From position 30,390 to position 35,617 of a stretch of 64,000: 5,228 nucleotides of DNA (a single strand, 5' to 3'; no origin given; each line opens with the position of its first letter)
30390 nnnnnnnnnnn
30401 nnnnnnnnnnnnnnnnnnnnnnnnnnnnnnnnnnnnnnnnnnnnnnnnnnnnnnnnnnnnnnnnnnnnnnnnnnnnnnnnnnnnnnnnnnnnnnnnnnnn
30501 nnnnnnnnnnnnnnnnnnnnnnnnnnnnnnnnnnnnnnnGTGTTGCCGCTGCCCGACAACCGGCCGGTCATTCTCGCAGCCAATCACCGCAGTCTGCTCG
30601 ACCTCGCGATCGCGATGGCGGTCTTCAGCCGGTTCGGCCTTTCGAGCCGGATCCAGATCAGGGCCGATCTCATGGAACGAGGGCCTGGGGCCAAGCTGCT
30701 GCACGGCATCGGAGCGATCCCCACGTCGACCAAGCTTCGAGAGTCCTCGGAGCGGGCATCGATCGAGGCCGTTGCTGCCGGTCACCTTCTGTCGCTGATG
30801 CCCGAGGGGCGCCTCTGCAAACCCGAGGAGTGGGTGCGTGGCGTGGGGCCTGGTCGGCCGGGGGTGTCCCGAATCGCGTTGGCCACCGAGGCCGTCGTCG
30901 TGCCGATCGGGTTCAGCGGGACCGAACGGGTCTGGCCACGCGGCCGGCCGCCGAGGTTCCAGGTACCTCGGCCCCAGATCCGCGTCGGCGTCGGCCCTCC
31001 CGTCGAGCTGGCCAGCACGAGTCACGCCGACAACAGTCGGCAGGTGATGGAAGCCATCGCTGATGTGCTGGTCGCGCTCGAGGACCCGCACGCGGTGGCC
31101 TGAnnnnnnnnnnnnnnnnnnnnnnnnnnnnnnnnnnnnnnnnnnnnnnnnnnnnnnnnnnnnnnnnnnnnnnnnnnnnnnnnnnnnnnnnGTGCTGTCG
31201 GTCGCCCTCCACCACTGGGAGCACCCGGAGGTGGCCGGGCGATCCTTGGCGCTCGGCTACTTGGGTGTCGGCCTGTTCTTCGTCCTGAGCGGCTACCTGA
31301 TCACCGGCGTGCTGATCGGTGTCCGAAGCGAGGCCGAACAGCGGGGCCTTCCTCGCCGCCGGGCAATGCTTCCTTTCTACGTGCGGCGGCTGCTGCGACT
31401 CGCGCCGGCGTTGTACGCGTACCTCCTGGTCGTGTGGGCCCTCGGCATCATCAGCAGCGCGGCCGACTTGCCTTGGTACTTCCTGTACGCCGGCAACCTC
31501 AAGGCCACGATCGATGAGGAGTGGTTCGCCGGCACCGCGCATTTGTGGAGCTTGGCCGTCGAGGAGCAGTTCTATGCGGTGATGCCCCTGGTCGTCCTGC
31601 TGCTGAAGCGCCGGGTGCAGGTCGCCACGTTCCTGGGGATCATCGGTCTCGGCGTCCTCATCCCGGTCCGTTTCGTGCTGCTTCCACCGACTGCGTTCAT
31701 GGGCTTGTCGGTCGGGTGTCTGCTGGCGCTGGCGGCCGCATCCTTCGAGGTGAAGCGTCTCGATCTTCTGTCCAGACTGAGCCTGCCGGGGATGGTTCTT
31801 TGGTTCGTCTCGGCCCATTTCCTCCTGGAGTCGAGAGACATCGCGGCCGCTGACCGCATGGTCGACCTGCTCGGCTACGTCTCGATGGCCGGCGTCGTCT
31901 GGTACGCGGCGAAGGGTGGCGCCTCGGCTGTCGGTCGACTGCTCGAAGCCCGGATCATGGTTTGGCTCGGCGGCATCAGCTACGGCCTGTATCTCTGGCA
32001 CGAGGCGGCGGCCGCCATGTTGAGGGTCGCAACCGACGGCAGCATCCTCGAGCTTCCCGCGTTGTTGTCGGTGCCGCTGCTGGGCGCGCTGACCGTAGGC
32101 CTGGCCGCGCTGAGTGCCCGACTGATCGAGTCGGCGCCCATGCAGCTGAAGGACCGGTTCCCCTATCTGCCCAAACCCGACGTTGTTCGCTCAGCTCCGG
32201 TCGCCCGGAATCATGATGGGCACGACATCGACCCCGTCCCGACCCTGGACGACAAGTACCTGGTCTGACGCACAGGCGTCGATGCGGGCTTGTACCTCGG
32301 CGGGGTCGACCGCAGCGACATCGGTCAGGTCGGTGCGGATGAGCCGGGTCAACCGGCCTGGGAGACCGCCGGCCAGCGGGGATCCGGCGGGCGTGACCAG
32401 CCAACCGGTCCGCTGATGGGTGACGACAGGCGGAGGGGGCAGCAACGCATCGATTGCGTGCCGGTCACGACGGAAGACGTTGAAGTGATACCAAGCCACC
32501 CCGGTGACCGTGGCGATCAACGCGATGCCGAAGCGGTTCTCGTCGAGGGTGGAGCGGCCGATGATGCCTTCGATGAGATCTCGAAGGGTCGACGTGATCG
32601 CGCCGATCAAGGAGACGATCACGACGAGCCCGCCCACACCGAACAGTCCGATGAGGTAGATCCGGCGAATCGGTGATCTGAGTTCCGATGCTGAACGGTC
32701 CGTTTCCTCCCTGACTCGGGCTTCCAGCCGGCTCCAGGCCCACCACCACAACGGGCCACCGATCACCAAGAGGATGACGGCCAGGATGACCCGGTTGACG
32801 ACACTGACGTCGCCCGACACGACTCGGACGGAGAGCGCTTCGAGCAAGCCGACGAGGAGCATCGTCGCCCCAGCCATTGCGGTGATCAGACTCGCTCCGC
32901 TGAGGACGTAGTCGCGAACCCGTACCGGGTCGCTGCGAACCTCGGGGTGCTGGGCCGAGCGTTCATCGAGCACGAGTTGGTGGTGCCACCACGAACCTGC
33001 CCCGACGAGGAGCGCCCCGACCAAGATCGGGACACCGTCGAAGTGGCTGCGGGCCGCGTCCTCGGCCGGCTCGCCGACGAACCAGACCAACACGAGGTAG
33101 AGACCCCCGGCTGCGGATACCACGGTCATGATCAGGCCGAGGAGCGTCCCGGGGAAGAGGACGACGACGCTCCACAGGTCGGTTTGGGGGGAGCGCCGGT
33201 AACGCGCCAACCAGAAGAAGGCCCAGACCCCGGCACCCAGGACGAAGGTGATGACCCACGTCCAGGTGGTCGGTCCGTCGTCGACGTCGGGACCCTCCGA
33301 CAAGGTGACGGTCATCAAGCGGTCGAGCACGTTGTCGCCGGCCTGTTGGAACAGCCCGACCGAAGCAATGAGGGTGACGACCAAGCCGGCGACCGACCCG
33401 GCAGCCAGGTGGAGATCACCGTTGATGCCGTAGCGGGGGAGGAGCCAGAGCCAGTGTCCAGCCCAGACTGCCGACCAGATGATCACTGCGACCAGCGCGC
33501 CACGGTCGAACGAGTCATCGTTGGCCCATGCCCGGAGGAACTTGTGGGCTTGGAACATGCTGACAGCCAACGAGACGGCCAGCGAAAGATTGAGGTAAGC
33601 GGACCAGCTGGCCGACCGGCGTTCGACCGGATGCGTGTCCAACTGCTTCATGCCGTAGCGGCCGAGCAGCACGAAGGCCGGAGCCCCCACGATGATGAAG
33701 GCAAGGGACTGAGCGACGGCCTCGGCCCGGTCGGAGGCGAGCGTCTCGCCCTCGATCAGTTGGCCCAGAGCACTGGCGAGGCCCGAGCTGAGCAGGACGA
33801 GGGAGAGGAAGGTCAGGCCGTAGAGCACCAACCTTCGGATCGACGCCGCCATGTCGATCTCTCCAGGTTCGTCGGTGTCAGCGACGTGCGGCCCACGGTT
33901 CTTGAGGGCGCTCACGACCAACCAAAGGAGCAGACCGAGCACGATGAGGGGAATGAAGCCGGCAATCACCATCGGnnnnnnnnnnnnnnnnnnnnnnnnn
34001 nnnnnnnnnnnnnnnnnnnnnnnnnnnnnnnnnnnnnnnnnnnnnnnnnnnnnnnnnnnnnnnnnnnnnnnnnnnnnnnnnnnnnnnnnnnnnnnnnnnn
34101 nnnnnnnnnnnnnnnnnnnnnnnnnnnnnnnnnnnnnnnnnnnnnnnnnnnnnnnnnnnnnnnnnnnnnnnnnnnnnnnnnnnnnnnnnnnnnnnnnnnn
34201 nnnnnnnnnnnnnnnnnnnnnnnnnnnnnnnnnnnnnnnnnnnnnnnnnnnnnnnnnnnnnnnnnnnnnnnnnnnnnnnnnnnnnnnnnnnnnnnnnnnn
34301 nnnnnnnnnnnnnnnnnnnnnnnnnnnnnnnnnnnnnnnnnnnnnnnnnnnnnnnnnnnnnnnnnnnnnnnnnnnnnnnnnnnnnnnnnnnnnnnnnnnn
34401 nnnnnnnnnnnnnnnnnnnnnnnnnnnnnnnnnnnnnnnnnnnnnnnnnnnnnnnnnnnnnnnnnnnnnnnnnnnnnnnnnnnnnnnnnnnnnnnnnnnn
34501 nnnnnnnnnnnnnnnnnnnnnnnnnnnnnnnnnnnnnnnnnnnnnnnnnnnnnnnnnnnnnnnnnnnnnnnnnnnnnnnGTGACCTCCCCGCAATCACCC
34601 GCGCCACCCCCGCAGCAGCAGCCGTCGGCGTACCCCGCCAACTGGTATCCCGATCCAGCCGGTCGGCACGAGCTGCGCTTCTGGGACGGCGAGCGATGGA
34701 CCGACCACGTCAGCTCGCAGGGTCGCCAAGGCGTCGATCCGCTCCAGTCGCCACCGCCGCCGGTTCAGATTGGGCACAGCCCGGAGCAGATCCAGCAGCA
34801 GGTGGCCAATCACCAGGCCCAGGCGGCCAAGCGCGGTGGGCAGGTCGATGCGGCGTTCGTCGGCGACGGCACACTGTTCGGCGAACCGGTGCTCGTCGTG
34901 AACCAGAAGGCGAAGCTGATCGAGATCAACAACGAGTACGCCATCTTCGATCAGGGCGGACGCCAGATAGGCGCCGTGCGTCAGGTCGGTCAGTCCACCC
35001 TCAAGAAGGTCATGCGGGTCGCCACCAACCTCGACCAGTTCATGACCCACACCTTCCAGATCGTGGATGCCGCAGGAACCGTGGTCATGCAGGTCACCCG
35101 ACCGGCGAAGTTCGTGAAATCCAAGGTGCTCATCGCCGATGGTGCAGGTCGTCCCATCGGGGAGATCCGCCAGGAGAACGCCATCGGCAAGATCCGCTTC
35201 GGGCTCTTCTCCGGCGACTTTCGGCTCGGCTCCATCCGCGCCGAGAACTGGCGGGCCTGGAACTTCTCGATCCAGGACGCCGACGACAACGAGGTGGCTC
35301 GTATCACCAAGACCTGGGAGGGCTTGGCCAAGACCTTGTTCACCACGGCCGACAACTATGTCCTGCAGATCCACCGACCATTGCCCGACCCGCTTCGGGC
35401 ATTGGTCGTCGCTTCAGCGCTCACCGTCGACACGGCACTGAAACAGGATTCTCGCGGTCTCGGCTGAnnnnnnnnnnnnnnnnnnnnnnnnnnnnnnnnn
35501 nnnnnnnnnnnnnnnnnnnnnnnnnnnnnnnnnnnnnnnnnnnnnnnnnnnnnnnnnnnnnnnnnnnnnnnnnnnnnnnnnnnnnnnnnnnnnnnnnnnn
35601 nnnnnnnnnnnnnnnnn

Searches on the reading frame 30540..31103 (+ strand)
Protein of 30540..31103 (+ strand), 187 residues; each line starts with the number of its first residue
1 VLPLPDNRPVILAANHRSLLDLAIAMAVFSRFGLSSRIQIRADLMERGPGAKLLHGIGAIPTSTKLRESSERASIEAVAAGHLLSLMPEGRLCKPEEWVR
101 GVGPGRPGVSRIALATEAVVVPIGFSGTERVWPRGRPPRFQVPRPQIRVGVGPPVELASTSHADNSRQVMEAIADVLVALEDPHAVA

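Call 43: search_protein_families(library=pfam, proteins=[window:30540-31103:+], max_evalue=0.001)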
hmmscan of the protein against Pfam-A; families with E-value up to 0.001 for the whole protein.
window:30540-31103:+ (187 aa): 1 family
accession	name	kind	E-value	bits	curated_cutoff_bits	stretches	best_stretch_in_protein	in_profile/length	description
PF01553.26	Acyltransferase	-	1.5e-10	41.4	23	1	4-125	10-131/132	Acyltransferase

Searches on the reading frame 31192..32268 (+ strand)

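Call 43: search_protein_families(library=pfam, proteins=[window:31192-32268:+], max_evalue=0.001)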
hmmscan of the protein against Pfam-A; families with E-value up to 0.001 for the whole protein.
window:31192-32268:+ (358 aa): 1 family
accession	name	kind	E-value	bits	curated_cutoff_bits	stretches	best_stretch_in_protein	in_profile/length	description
PF01757.29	Acyl_transf_3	-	1.4e-24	87.2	31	1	16-308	31-324/326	Acyltransferase domain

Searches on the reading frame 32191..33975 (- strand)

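Call 43: search_protein_families(library=pfam, proteins=[window:32191-33975:-], max_evalue=0.001)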
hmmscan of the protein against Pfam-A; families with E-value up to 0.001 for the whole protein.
window:32191-33975:- (594 aa): 1 family
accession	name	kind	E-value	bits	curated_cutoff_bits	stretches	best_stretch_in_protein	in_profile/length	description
PF18920.5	DUF5671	-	1.2e-31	109.7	28.4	2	353-488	2-126/132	Domain of unknown function (DUF5671)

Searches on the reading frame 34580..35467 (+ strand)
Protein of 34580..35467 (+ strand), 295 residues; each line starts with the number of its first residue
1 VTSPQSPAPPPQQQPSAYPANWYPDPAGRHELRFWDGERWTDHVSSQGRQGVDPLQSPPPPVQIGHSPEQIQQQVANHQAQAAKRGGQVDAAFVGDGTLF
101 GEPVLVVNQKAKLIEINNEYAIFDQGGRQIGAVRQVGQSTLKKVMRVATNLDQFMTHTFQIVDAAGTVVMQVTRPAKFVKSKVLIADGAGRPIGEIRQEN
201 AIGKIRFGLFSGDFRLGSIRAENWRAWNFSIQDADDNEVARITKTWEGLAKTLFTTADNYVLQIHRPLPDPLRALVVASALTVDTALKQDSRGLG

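Call 43: search_protein_families(library=pfam, proteins=[window:34580-35467:+], max_evalue=0.001)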
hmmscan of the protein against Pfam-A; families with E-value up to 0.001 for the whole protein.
window:34580-35467:+ (295 aa): 3 families
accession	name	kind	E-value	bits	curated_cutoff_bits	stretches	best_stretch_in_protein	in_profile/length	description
PF03803.21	Scramblase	-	5.4e-22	78.6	25.4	1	109-285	28-216/221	Scramblase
PF10708.14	DUF2510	-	1.9e-10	40.7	24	1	22-48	3-30/35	Protein of unknown function (DUF2510)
PF04525.18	LOR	-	0.00016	21.8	24.5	0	143-211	14-83/187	LURP-one-related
